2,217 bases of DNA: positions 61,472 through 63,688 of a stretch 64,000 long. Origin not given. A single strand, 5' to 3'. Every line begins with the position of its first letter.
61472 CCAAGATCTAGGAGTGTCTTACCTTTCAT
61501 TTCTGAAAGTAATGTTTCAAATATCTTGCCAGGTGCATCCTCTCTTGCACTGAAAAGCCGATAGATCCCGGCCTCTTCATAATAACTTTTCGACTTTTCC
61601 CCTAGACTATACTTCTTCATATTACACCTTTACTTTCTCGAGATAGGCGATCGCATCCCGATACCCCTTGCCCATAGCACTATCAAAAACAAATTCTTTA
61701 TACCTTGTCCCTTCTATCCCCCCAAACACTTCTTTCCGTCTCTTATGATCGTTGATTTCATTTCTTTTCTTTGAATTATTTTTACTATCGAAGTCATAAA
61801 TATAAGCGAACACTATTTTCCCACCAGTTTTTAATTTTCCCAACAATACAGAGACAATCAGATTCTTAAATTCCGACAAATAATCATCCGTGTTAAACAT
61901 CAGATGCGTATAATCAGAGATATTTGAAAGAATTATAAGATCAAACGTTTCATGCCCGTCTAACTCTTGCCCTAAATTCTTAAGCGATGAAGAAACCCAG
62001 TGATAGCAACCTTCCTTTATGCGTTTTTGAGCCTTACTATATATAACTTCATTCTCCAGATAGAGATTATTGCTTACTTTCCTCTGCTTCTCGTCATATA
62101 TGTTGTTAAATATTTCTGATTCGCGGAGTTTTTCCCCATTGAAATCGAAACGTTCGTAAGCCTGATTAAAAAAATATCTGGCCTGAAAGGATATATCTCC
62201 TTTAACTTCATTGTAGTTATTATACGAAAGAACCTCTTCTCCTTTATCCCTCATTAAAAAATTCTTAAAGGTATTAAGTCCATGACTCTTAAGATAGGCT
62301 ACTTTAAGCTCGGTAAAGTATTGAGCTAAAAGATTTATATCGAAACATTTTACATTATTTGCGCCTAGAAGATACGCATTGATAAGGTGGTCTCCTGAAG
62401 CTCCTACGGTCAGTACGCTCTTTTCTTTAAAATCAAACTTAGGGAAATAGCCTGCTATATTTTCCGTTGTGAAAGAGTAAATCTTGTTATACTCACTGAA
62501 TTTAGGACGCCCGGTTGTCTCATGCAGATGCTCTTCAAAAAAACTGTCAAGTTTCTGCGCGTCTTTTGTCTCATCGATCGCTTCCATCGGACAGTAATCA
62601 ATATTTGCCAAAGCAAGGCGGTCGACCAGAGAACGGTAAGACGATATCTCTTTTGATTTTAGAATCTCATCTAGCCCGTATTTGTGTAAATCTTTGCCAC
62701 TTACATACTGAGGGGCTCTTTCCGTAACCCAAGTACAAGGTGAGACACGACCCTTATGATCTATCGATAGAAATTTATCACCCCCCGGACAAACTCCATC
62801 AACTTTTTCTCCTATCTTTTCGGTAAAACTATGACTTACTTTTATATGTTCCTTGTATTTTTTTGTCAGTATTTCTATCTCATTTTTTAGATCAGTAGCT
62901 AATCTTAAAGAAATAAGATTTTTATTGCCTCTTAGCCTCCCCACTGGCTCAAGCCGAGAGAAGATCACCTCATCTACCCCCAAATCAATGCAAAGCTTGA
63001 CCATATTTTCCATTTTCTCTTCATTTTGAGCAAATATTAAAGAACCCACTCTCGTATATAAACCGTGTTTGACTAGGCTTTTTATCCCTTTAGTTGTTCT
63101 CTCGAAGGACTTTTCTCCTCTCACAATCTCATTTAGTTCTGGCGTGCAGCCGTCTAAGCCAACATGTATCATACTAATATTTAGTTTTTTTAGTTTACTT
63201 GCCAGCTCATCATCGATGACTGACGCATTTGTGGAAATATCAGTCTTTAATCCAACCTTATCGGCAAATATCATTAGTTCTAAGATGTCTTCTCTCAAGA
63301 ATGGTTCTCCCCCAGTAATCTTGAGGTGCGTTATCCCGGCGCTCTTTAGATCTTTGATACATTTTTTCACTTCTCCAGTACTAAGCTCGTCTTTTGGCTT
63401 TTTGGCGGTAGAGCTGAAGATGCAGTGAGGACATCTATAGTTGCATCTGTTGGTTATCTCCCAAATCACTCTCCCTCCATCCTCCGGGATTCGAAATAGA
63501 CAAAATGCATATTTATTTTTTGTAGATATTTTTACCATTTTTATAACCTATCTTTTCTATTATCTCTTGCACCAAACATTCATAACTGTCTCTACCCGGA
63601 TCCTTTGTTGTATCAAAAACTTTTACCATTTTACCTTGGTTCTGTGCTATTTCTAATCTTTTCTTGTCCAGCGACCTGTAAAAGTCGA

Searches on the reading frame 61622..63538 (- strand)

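Call 18: search_protein_families(library=pfam, proteins=[window:61622-63538:-], max_evalue=0.001)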
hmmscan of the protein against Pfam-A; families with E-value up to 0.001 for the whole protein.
window:61622-63538:- (638 aa): 4 families
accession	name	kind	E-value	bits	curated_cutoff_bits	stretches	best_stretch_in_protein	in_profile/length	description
PF04055.27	Radical_SAM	-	5.2e-29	102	29.5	1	27-182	2-165/166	Radical SAM superfamily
PF13353.11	Fer4_12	-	1.2e-07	32.5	22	1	29-131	12-116/137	4Fe-4S single cluster domain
PF11899.13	DUF3419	-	8.9e-05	22.3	28.2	1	353-469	11-128/385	Protein of unknown function (DUF3419)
PF13186.11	SPASM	-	0.00028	21.6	21.5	0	250-306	1-53/67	Iron-sulfur cluster-binding domain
